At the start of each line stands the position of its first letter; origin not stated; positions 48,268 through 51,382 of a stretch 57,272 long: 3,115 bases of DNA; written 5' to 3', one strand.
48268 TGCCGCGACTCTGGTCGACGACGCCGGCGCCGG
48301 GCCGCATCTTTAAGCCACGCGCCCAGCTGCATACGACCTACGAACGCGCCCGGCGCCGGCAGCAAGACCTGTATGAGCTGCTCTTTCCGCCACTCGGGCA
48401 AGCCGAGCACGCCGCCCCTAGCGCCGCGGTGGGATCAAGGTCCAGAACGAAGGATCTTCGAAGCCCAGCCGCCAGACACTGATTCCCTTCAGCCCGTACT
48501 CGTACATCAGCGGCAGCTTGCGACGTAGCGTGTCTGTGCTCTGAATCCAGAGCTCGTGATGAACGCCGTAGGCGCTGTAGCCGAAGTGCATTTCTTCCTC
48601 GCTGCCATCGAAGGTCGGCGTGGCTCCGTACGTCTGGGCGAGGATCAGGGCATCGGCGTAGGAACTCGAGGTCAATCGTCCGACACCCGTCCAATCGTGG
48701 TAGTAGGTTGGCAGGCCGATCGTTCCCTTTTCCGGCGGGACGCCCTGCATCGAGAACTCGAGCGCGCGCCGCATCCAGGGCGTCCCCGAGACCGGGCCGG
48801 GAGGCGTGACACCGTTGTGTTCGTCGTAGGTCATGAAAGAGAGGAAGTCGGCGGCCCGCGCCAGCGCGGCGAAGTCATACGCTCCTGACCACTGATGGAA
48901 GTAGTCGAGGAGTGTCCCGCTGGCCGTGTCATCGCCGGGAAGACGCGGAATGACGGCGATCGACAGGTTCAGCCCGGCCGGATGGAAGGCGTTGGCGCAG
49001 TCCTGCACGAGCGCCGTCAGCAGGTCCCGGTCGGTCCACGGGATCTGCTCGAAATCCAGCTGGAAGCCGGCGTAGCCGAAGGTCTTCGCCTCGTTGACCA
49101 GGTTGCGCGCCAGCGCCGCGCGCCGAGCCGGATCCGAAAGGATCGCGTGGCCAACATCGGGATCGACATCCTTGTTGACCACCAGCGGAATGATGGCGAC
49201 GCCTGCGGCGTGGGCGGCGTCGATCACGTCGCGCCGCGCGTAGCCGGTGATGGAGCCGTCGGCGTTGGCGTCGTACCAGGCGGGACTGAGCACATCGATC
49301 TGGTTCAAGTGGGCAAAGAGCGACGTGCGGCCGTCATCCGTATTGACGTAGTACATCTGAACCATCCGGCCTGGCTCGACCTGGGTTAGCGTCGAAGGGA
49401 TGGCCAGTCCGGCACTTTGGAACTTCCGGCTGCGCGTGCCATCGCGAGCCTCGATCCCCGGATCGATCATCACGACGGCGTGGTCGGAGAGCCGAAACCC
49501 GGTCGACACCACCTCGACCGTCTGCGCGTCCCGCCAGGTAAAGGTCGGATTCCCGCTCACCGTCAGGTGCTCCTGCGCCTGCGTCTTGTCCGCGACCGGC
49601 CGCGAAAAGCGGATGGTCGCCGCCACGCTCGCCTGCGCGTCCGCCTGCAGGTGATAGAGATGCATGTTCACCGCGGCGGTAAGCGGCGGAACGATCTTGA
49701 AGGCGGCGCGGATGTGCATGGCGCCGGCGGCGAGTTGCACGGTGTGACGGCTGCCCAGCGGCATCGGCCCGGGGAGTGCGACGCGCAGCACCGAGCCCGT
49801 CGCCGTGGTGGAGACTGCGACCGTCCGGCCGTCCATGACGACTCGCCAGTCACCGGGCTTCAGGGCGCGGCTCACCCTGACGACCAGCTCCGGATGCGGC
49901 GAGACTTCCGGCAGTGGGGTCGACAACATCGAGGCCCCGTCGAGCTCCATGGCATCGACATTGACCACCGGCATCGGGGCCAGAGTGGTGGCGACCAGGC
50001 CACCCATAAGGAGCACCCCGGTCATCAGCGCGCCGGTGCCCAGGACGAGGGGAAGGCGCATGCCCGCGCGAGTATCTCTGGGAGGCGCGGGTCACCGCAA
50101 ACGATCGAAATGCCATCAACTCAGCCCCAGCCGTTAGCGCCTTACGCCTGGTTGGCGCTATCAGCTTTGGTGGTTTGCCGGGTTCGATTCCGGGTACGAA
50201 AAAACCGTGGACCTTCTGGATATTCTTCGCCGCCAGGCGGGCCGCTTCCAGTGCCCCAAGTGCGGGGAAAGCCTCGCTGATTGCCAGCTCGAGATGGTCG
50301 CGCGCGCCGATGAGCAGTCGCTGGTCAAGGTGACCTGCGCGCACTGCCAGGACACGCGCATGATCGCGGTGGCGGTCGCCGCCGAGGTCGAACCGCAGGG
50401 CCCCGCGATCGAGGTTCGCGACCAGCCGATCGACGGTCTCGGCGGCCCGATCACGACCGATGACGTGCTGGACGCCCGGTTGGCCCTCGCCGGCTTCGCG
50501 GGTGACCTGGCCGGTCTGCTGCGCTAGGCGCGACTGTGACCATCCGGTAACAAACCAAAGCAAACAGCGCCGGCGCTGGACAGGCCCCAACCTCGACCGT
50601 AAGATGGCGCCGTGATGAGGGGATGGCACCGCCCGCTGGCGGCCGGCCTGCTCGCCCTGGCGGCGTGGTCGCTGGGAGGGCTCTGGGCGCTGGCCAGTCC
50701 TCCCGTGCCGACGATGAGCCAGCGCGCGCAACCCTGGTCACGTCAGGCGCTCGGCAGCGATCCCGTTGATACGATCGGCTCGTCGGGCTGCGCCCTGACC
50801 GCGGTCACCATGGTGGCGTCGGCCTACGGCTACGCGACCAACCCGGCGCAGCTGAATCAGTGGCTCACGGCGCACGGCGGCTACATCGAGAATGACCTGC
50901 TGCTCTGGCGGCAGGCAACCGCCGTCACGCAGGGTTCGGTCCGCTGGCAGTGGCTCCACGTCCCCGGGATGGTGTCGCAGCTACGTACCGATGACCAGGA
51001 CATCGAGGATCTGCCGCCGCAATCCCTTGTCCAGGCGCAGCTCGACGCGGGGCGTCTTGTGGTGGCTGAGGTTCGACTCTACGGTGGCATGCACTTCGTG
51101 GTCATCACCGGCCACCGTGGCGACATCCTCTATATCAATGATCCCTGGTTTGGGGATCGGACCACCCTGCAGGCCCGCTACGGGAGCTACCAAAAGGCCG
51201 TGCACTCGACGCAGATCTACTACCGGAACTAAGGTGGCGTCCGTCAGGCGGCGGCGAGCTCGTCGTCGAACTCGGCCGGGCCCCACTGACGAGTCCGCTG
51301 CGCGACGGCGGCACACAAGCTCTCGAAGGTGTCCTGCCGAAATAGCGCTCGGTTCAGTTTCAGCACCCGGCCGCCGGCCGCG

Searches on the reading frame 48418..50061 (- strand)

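Call 54: search_protein_families(library=pfam, proteins=[window:48418-50061:-], max_evalue=0.001)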
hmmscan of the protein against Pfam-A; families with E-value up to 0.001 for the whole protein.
window:48418-50061:- (547 aa): 1 family
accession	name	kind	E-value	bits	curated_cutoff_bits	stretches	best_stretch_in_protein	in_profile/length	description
PF00704.34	Glyco_hydro_18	-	1.3e-18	68.2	29.6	1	306-533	82-315/317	Glycosyl hydrolases family 18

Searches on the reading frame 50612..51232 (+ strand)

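Call 54: search_protein_families(library=pfam, proteins=[window:50612-51232:+], max_evalue=0.001)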
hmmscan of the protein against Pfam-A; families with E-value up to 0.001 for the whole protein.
window:50612-51232:+ (206 aa): 2 families
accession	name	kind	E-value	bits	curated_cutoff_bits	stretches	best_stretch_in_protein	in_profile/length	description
PF13529.12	Peptidase_C39_2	-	1.6e-10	42.2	24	1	32-179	3-143/143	Peptidase_C39 like family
PF03412.21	Peptidase_C39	-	4.1e-05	23.9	22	0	57-85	10-38/133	Peptidase C39 family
